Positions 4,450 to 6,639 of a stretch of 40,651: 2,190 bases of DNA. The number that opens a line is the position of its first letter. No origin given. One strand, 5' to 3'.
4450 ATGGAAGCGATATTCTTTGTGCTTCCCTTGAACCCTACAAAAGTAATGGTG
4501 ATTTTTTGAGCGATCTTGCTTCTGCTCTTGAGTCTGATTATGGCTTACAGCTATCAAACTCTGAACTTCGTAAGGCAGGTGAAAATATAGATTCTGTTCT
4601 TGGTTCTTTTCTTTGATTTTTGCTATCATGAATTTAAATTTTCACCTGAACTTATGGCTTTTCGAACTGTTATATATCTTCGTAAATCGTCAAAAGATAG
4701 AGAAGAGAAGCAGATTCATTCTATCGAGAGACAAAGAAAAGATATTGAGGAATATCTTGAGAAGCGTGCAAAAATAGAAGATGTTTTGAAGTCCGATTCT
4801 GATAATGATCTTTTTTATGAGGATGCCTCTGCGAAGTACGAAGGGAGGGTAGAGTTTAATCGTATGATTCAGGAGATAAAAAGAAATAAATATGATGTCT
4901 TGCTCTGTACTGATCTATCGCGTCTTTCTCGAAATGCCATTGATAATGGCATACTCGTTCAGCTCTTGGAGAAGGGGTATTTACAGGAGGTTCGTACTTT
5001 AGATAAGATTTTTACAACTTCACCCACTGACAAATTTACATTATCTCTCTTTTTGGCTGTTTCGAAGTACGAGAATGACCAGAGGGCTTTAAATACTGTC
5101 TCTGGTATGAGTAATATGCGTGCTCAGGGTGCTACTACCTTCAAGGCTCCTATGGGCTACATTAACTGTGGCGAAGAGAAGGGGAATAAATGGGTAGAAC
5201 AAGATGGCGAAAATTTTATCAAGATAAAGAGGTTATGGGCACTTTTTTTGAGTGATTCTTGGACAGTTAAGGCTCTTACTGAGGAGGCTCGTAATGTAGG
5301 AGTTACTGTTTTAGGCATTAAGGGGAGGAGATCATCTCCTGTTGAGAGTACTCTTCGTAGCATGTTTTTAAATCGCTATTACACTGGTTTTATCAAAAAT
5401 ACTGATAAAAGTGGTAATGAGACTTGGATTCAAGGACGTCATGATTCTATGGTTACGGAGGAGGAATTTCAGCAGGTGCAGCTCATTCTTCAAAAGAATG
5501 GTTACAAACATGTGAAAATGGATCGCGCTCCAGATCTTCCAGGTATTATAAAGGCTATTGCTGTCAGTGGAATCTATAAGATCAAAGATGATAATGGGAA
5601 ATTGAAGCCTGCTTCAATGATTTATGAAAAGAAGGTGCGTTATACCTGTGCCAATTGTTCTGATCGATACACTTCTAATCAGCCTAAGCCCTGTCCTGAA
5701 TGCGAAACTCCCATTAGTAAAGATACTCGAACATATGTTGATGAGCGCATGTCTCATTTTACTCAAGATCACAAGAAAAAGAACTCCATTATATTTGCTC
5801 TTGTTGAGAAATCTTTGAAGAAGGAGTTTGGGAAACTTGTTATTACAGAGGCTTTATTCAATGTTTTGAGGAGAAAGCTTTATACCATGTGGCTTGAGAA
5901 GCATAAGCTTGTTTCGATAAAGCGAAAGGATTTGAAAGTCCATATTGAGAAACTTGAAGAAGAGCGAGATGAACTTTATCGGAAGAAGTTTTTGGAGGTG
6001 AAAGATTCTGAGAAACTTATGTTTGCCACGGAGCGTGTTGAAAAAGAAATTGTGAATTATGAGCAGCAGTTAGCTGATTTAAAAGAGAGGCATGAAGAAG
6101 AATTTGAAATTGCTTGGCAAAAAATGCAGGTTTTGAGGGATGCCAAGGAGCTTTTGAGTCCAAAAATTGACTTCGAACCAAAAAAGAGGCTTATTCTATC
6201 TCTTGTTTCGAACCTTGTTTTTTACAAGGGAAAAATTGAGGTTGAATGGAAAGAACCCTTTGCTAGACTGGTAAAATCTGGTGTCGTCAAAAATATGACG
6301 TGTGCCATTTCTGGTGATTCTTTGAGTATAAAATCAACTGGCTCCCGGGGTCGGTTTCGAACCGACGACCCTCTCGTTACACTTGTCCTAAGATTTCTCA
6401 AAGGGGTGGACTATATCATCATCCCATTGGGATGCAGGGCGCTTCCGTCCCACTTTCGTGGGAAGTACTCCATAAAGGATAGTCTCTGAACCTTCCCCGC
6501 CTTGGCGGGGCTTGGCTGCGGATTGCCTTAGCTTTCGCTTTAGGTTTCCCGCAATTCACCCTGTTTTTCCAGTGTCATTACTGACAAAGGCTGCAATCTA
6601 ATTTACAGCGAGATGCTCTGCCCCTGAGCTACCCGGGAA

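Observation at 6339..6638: tRNA-Asn(GUU) interrupted by a 225-nt group I intron in the anticodon loop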

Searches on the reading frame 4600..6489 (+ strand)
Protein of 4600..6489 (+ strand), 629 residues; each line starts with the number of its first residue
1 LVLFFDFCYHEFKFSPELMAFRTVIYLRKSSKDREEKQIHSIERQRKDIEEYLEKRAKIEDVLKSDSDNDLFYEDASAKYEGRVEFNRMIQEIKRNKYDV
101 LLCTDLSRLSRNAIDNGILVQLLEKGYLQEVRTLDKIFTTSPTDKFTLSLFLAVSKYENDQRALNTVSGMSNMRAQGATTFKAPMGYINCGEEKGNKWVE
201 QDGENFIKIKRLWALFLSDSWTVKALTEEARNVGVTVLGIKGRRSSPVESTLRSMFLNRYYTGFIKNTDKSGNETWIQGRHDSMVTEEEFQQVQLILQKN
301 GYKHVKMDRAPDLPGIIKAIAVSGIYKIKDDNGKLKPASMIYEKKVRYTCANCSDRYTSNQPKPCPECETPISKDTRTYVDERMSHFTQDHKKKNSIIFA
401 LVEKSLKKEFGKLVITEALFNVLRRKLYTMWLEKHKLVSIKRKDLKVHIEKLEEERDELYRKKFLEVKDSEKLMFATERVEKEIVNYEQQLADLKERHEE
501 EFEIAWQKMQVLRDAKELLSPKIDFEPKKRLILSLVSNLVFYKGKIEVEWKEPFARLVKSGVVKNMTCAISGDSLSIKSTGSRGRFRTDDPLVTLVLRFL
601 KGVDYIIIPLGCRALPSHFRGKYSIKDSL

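Call 7: search_protein_families(library=pfam, proteins=[window:4600-6489:+], max_evalue=0.001)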
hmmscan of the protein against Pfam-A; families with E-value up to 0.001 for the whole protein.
window:4600-6489:+ (629 aa): 2 families
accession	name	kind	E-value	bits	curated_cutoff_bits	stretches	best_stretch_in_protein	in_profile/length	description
PF00239.26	Resolvase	-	3.4e-21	76.3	23.3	1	24-178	2-144/145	Resolvase, N terminal domain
PF07508.19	Recombinase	-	0.0002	22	21.1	1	215-300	13-102/102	Recombinase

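Call 26: search_protein_families(library=phrogs, proteins=[window:4654-6489:+], max_evalue=0.001)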
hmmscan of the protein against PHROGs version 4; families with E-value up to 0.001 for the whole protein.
window:4654-6489:+ (611 aa): 2 families
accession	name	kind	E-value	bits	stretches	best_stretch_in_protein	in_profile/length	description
phrog_95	-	integration and excision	3.2e-43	149.3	1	4-536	89-577/651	integrase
phrog_125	-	DNA, RNA and nucleotide metabolism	5.8e-21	76.2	1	4-190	21-168/254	DNA invertase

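Call 38: find_encoding_contigs(protein=window:4654-6489:+, flank=10000, max_places=10)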
Protein window:4654-6489:+ (611 aa): 4 contigs read that carry it; 3 places shown.
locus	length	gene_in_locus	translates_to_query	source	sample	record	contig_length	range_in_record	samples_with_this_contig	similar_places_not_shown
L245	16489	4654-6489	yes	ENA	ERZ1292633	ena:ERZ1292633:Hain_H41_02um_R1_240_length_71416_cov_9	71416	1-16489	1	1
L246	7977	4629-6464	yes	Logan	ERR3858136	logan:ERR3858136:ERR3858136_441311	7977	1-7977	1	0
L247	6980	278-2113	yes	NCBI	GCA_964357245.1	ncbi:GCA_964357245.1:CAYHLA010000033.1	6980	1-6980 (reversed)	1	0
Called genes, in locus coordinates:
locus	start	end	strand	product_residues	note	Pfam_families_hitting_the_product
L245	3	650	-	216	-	?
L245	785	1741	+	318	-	PF04326:SLFN_AlbA_2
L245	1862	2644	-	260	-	PF13619:KTSC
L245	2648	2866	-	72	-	-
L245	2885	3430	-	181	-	-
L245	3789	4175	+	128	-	PF03592:Terminase_2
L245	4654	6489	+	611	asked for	PF00239:Resolvase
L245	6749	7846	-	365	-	PF01555:N6_N4_Mtase (weak), PF01170:UPF0020 (weak), PF13847:Methyltransf_31 (weak)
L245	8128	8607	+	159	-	PF00436:SSB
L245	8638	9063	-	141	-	-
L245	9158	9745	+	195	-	PF00625:Guanylate_kin, PF13238:AAA_18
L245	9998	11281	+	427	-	PF08245:Mur_ligase_M, PF02875:Mur_ligase_C, PF27239:FOL3_C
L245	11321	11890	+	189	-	PF02421:FeoB_N, PF03193:RsgA_GTPase (faint), PF00350:Dynamin_N (faint), PF01926:MMR_HSR1, PF00009:GTP_EFTU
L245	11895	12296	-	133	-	PF00472:RF-1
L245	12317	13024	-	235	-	PF07786:HGSNAT_cat, PF01757:Acyl_transf_3 (faint)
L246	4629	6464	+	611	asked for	PF00239:Resolvase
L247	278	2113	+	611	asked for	PF00239:Resolvase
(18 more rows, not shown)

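Call 43: find_related_loci(query=window:4654-6489:+, collection=viral_contigs, flank=6000)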
Query window:4654-6489:+ (611 aa) in viral_contigs; peptide patterns used: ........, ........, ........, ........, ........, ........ (x = any residue, [..] = any of these).
2 stretches matched a pattern; 1 encode a relative of the query (tblastn E <= 1e-3); 1 distinct loci.
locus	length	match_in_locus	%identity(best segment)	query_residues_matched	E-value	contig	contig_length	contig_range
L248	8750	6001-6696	22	65-287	6e-9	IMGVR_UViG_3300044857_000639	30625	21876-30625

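Call 51: find_homologous_proteins(query=window:4654-6489:+, max_evalue=1e-20)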
Query window:4654-6489:+ (611 aa): 52 proteins with E <= 1e-20 among 8000 candidates.
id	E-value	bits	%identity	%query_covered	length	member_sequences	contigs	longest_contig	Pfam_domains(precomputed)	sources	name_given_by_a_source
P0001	0.0e+0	1365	100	100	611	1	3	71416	PF00239.27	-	-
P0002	1.7e-229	781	62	95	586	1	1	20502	PF07508.20,PF00239.27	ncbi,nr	ncbi:recombinase family protein [Candidatus Peregrinibacteria bacterium]|nr:recombinase family prote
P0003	9.1e-189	647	52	95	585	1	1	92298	PF00239.27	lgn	-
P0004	4.3e-179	615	50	94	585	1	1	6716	PF07508.20,PF00239.27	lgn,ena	-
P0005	3.5e-169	582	50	95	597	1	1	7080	PF00239.27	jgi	jgi:DNA invertase Pin-like site-specific DNA recombinase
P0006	1.3e-163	564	50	89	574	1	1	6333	PF07508.20,PF00239.27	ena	-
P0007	2.2e-156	540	49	93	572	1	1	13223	PF07508.20,PF00239.27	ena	-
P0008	1.6e-153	530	46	94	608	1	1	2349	PF00239.27,PF23203.2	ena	-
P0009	1.8e-149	517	47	91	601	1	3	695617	PF07508.20,PF00239.27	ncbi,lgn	-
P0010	1.1e-148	514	45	94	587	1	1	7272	PF07508.20,PF00239.27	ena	-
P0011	3.8e-148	513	46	89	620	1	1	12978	PF07508.20,PF00239.27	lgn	-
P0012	3.9e-147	509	46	90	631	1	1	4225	PF07508.20,PF00239.27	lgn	-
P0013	6.8e-147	508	47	89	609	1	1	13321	PF07508.20,PF00239.27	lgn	-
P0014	1.1e-144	501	45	95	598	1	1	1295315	PF07508.20,PF00239.27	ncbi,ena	-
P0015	7.3e-144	498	45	96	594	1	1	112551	PF07508.20,PF00239.27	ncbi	-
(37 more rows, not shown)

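Call 54: find_encoding_contigs(protein=P0015, flank=6000, max_places=2)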
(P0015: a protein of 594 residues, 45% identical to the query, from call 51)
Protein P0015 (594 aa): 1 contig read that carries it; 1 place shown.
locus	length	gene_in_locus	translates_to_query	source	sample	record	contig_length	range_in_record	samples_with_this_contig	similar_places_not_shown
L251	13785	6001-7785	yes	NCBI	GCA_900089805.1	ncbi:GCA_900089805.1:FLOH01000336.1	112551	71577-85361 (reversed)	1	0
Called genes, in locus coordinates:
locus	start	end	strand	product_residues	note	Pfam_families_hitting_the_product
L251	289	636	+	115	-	-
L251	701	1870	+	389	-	-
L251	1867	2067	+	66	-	-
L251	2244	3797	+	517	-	PF00069:Pkinase, PF07714:PK_Tyr_Ser-Thr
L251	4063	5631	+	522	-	PF00395:SLH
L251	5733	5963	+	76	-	-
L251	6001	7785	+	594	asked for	PF00239:Resolvase, PF07508:Recombinase (weak)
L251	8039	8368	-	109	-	-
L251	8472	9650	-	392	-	PF01555:N6_N4_Mtase, PF01170:UPF0020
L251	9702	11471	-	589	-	PF00028:Cadherin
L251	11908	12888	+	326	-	PF01073:3Beta_HSD, PF01370:Epimerase, PF02719:Polysacc_synt_2, PF04321:RmlD_sub_bind, PF07993:NAD_binding_4, PF16363:GDP_Man_Dehyd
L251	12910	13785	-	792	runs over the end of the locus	PF00133:tRNA-synt_1, PF09334:tRNA-synt_1g, PF13603:tRNA-synt_1_2 (weak), PF09334:tRNA-synt_1g, PF00133:tRNA-synt_1, PF08264:Anticodon_1, PF10458:Val_tRNA-synt_C (weak)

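Call 55: find_encoding_contigs(protein=P0014, flank=6000, max_places=2)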
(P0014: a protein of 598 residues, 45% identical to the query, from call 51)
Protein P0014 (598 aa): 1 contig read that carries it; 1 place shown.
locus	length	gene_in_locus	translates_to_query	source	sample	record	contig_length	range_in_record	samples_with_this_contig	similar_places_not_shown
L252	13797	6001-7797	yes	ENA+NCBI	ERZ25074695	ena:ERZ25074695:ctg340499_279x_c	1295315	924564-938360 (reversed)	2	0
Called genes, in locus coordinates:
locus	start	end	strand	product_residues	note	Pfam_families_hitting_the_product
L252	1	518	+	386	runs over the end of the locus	PF01555:N6_N4_Mtase, PF01170:UPF0020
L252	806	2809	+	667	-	PF02463:SMC_N, PF11398:DUF2813 (weak), PF13175:AAA_15, PF13476:AAA_23, PF13304:AAA_21, PF20469:OLD-like_TOPRIM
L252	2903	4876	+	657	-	PF02518:HATPase_c (faint), PF13589:HATPase_c_3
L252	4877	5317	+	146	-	-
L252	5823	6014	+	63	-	-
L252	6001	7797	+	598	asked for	PF00239:Resolvase, PF07508:Recombinase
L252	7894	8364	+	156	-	PF00156:Pribosyltran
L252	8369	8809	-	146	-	PF00210:Ferritin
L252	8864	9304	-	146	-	PF01668:SmpB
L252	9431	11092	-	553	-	PF01807:Zn_ribbon_DnaG, PF08275:DNAG_N, PF01751:Toprim, PF13155:Toprim_2, PF13662:Toprim_4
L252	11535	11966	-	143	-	-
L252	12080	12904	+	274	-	PF01370:Epimerase, PF02719:Polysacc_synt_2 (faint), PF04321:RmlD_sub_bind, PF16363:GDP_Man_Dehyd (weak)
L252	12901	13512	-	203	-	-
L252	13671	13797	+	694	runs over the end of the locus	PF00009:GTP_EFTU, PF03144:GTP_EFTU_D2, PF22042:EF-G_D2, PF14492:EFG_III, PF16658:RF3_C, PF03764:EFG_IV, PF00679:EFG_C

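Call 56: find_encoding_contigs(protein=P0002, flank=10000, max_places=2)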
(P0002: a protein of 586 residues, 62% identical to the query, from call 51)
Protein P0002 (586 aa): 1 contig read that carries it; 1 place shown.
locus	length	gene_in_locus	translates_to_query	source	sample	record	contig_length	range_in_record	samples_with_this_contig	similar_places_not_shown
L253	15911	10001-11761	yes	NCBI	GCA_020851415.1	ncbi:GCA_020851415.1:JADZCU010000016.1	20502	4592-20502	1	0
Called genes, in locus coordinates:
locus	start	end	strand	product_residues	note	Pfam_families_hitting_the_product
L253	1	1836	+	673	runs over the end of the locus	-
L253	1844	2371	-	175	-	PF08922:DUF1905, PF13376:OmdA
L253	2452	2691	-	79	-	-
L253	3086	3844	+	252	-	-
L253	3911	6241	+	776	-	PF00082:Peptidase_S8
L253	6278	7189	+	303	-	PF00004:AAA, PF07728:AAA_5 (weak), PF20720:nSTAND3 (faint)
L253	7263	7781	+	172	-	PF03592:Terminase_2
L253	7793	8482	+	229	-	-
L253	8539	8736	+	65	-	-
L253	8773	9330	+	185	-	-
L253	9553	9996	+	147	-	-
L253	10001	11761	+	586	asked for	PF00239:Resolvase, PF07508:Recombinase (weak)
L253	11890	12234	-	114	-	-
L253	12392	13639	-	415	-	-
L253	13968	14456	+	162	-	PF00436:SSB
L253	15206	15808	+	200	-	PF00625:Guanylate_kin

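Call 61: search_protein_families(library=pfam, proteins=[L253:11890-12234:-, L251:8039-8368:-, L253:12392-13639:-], max_evalue=0.01)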
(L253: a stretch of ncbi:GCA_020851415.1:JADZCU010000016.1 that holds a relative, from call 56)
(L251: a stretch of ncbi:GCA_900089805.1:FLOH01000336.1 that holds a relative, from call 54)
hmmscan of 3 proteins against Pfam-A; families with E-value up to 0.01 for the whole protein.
L253:11890-12234:- (114 aa): 0 families

L251:8039-8368:- (109 aa): 2 families
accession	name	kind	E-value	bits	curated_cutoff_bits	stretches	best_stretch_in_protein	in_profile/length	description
PF01844.29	HNH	-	0.0015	19.1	21.4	0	38-96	1-46/47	HNH endonuclease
PF13391.12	HNH_2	-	0.0089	16.3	21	0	38-92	1-56/66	HNH endonuclease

L253:12392-13639:- (415 aa): 2 families
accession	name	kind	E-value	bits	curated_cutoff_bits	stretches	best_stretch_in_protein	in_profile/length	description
PF01170.24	UPF0020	-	0.00026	21.2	22.3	1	194-260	10-95/197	RMKL-like, methyltransferase domain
PF01555.25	N6_N4_Mtase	-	0.0037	17.7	26.7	0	213-255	175-217/221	DNA methylase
